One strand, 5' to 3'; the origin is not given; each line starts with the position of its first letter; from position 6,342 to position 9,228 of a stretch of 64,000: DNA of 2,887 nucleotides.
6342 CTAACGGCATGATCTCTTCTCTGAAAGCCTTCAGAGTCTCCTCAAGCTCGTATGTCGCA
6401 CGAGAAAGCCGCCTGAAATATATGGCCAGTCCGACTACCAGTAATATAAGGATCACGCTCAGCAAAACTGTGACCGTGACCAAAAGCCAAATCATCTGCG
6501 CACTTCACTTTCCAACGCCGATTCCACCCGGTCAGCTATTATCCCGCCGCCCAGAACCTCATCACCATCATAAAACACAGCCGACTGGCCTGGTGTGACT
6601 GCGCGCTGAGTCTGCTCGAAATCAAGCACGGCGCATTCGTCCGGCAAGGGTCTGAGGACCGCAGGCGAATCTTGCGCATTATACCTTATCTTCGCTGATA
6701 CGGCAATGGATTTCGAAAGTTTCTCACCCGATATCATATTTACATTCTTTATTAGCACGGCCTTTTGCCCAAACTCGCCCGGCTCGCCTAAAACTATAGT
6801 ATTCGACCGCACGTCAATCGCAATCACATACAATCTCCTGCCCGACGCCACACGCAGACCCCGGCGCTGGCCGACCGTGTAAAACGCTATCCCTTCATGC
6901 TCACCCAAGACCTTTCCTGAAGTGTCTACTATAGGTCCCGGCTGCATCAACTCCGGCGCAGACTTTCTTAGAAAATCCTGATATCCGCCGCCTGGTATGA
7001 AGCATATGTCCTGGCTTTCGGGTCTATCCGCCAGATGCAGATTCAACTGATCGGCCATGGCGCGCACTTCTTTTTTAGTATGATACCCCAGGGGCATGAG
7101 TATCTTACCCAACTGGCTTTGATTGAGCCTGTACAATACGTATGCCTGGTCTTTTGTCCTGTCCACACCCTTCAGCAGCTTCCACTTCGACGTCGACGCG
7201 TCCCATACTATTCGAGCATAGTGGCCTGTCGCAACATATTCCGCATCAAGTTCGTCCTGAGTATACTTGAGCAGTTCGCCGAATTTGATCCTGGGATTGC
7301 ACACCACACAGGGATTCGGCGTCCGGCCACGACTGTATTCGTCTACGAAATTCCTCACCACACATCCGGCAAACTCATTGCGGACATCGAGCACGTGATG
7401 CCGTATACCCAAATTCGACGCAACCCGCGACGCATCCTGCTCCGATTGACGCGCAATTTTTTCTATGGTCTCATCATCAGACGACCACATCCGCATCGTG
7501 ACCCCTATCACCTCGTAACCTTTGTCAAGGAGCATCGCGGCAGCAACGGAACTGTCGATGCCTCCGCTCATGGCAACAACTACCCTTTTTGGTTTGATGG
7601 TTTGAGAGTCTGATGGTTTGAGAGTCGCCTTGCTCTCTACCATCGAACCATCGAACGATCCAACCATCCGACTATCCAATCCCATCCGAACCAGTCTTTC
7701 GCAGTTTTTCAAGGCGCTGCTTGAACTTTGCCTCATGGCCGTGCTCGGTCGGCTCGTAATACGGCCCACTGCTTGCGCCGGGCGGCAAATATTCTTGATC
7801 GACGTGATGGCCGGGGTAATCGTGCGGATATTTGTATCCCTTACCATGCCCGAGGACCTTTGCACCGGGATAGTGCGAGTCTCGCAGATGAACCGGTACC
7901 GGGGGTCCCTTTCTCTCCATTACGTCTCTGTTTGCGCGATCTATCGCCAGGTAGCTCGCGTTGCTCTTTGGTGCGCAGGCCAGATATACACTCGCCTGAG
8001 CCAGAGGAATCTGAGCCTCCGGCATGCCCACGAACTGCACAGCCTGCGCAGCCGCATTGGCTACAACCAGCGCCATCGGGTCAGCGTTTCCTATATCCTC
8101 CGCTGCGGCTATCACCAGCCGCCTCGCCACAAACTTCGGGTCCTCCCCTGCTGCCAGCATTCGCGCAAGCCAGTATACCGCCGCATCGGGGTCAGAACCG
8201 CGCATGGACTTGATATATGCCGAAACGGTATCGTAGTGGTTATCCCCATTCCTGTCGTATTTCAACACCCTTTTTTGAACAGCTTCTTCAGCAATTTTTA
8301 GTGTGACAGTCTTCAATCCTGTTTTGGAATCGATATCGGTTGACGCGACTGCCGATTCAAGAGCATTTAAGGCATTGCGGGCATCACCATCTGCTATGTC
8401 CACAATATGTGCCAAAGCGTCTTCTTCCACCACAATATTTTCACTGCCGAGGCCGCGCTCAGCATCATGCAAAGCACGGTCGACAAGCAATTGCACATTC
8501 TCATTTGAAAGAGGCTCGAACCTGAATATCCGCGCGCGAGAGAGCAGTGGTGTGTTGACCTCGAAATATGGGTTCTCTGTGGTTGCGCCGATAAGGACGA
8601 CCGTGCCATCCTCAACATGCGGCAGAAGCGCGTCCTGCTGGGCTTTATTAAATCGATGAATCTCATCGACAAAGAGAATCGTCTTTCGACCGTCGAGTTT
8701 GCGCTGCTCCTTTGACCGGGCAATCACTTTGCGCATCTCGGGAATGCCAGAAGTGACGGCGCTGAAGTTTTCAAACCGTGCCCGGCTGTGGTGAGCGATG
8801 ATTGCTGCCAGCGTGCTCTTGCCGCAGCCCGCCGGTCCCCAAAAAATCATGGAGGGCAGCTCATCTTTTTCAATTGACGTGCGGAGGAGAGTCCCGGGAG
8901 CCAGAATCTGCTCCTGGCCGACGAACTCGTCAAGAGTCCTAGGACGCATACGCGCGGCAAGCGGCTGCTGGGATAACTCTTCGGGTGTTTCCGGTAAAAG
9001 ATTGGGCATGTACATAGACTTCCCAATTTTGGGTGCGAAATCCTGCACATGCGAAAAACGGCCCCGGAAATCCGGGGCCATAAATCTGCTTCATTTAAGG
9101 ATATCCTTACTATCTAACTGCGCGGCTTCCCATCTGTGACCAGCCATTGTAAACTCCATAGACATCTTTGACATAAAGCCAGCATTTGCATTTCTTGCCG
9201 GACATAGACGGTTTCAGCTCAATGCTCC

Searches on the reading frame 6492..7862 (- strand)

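Call 81: search_protein_families(library=pfam, proteins=[window:6492-7862:-], max_evalue=0.00001)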
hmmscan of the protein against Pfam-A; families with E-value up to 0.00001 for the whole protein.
window:6492-7862:- (456 aa): 7 families
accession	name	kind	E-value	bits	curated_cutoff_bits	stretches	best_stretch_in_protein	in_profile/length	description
PF03054.22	tRNA_Me_trans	-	1.9e-71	240.4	20.6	1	92-290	1-201/202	tRNA methyl transferase HUP domain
PF20258.4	tRNA_Me_trans_C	-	1.4e-19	70.6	20.6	1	368-442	3-77/77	Aminomethyltransferase beta-barrel domain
PF20259.3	tRNA_Me_trans_M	-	2.1e-19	69.3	27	1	295-359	1-65/66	tRNA methyl transferase PRC-barrel domain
PF06508.19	QueC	-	6.2e-07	29.6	22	1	94-274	2-174/210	Queuosine biosynthesis protein QueC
PF02568.20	ThiI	-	1.8e-06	28.2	20.5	1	93-159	5-71/197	Thiamine biosynthesis protein (ThiI)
PF00764.25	Arginosuc_synth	-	2.5e-06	28.1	27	1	93-166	1-67/162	Arginosuccinate synthase N-terminal HUP domain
PF02540.23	NAD_synthase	-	3.7e-06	26.7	21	0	89-164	16-85/242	NAD synthase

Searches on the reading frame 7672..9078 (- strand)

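Call 81: search_protein_families(library=pfam, proteins=[window:7672-9078:-], max_evalue=0.00001)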
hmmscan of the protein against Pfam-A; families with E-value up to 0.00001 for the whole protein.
window:7672-9078:- (468 aa): 5 families
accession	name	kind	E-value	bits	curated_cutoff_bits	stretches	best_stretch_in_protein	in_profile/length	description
PF12002.13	MgsA_C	-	3.2e-72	242.3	27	1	294-459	1-166/167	MgsA AAA+ ATPase C terminal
PF16193.11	AAA_assoc_2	-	8.2e-27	93.7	34.3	1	212-293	2-81/81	AAA C-terminal domain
PF00004.35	AAA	-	1.6e-14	54.9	21.2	1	77-185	1-126/131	ATPase family associated with various cellular activities (AAA)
PF05496.18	RuvB_N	-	2.7e-14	53.7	27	1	44-164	1-118/159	Holliday junction DNA helicase RuvB P-loop domain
PF13173.12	AAA_14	-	5.9e-06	26.8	27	0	78-192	6-125/129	AAA domain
